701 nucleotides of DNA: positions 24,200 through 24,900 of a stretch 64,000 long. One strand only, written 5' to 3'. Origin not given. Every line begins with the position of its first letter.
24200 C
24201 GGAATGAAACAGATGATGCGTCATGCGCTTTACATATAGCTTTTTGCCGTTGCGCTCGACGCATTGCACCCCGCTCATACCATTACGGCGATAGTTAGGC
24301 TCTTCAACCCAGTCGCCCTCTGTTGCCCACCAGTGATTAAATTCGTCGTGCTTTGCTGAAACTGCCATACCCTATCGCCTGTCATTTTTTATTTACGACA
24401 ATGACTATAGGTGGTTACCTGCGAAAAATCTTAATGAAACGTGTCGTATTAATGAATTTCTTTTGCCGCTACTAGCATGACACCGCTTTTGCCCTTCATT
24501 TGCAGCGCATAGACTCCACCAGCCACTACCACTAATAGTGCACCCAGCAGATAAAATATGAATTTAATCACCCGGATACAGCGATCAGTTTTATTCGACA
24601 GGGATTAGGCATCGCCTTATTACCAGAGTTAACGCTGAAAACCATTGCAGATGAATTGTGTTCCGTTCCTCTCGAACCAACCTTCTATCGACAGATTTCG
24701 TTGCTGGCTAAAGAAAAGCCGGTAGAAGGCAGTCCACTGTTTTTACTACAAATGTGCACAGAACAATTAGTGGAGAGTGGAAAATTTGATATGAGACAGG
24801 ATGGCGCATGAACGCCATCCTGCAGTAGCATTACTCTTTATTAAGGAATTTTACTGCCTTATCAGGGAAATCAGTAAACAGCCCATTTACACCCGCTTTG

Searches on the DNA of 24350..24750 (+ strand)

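Call 19: search_dna_similar(query=window:24350-24750:+, collection=ecoli_genomes, mode=near, max_rows=15)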
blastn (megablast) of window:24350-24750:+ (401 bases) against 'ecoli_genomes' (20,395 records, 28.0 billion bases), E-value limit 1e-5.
Records with a match: 5425; places in all: 6572; records where one place covers at least 80% of the query: 3111.
Genomes with a match: 5425 of 5426; with a place that covers at least 80% of the query: 3111. Places per genome that has any: lowest 1, median 1, highest 4. On chromosomes: 6571 places; on plasmids: 1.
Best place of each record, by identity: >=99% 982; 95-99% 2051; 90-95% 1337; 80-90% 1055.
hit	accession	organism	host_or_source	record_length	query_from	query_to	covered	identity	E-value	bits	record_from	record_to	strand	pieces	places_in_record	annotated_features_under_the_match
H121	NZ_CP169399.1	Escherichia coli strain MFDS1022581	Animal source foods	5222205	1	401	100%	98.0%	0e+0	697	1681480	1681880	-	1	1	LysR substrate-binding domain-containing protein | hypothetical protein | inaA: lipopolysaccharide kinase InaA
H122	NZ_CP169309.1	Escherichia coli strain MFDS1019527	cattle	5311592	1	401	100%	98.0%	0e+0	697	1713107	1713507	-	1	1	LysR substrate-binding domain-containing protein | hypothetical protein | inaA: lipopolysaccharide kinase InaA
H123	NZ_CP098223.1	Escherichia coli strain Z0117EC0005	Canis lupus familiaris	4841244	2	401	100%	98.3%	0e+0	701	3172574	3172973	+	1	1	LysR substrate-binding domain-containing protein | hypothetical protein | inaA: lipopolysaccharide kinase InaA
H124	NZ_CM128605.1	Escherichia coli strain E200086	Homo sapiens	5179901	2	401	100%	98.3%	0e+0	701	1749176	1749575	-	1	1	LysR substrate-binding domain-containing protein | hypothetical protein | inaA: lipopolysaccharide kinase InaA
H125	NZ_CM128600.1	Escherichia coli strain E400634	Homo sapiens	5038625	2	401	100%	98.3%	0e+0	701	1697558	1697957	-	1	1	LysR substrate-binding domain-containing protein | hypothetical protein | inaA: lipopolysaccharide kinase InaA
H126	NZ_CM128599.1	Escherichia coli strain E500002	Homo sapiens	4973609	2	401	100%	98.3%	0e+0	701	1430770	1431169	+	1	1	LysR substrate-binding domain-containing protein | hypothetical protein | inaA: lipopolysaccharide kinase InaA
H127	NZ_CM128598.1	Escherichia coli strain E600003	Homo sapiens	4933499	2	401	100%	98.3%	0e+0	701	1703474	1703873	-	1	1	LysR substrate-binding domain-containing protein | hypothetical protein | inaA: lipopolysaccharide kinase InaA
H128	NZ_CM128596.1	Escherichia coli strain 100117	Homo sapiens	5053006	2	401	100%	98.3%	0e+0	701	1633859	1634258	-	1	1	LysR substrate-binding domain-containing protein | hypothetical protein | inaA: lipopolysaccharide kinase InaA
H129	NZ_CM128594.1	Escherichia coli strain 100248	Homo sapiens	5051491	2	401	100%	98.3%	0e+0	701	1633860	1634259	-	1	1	LysR substrate-binding domain-containing protein | hypothetical protein | inaA: lipopolysaccharide kinase InaA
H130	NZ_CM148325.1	Escherichia coli strain 24A16CRGN010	Homo sapiens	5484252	2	401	100%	98.3%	0e+0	701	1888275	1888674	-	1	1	LysR substrate-binding domain-containing protein | hypothetical protein | inaA: lipopolysaccharide kinase InaA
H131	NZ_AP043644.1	Escherichia coli strain AST85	Homo sapiens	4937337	2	401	100%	98.3%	0e+0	701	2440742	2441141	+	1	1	LysR substrate-binding domain-containing protein | hypothetical protein | inaA: lipopolysaccharide kinase InaA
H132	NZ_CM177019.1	Escherichia coli strain RMDEC465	Homo sapiens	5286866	2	401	100%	98.3%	0e+0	701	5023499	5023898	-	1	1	LysR substrate-binding domain-containing protein | hypothetical protein | inaA: lipopolysaccharide kinase InaA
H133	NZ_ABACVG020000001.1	Escherichia coli strain 2020CK-00188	Homo sapiens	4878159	2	401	100%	98.0%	0e+0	695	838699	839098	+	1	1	LysR substrate-binding domain-containing protein | hypothetical protein | inaA: lipopolysaccharide kinase InaA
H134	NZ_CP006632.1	Escherichia coli PCN033 strain PCN033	-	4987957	1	401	100%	97.3%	0e+0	680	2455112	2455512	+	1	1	LysR substrate-binding domain-containing protein | hypothetical protein | inaA: lipopolysaccharide kinase InaA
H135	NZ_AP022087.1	Escherichia coli strain WP4-S18-ESBL-07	-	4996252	1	401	100%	97.3%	0e+0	680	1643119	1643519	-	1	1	LysR substrate-binding domain-containing protein | hypothetical protein | inaA: lipopolysaccharide kinase InaA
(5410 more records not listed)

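Call 40: get_annotated_region(hit=H123, flank=1500)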
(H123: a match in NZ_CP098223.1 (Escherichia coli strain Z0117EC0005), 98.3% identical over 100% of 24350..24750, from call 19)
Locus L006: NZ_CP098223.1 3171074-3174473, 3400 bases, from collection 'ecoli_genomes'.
description: Escherichia coli strain Z0117EC0005 chromosome, complete genome
organism: Escherichia coli strain Z0117EC0005 (NCBI taxid 562)
replicon: chromosome; assembly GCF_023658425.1
host: Canis lupus familiaris; source: -; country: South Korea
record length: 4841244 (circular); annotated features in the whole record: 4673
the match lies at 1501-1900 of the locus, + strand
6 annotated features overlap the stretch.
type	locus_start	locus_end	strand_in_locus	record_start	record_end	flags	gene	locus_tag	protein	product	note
CDS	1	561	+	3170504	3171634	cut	nrdB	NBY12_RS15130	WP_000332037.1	class Ia ribonucleoside-diphosphate reductase subunit beta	-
CDS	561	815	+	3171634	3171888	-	yfaE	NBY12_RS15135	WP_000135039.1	ferredoxin-like diferric-tyrosyl radical cofactor maintenance protein YfaE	-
CDS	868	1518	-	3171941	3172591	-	inaA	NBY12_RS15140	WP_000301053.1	lipopolysaccharide kinase InaA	-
CDS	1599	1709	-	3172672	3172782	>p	-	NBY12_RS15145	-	hypothetical protein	incomplete; partial in the middle of a contig; missing N-terminus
CDS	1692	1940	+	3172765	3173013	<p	-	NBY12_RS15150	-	LysR substrate-binding domain-containing protein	incomplete; partial in the middle of a contig; missing N-terminus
CDS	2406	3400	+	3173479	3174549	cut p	-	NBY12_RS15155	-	hypothetical protein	frameshifted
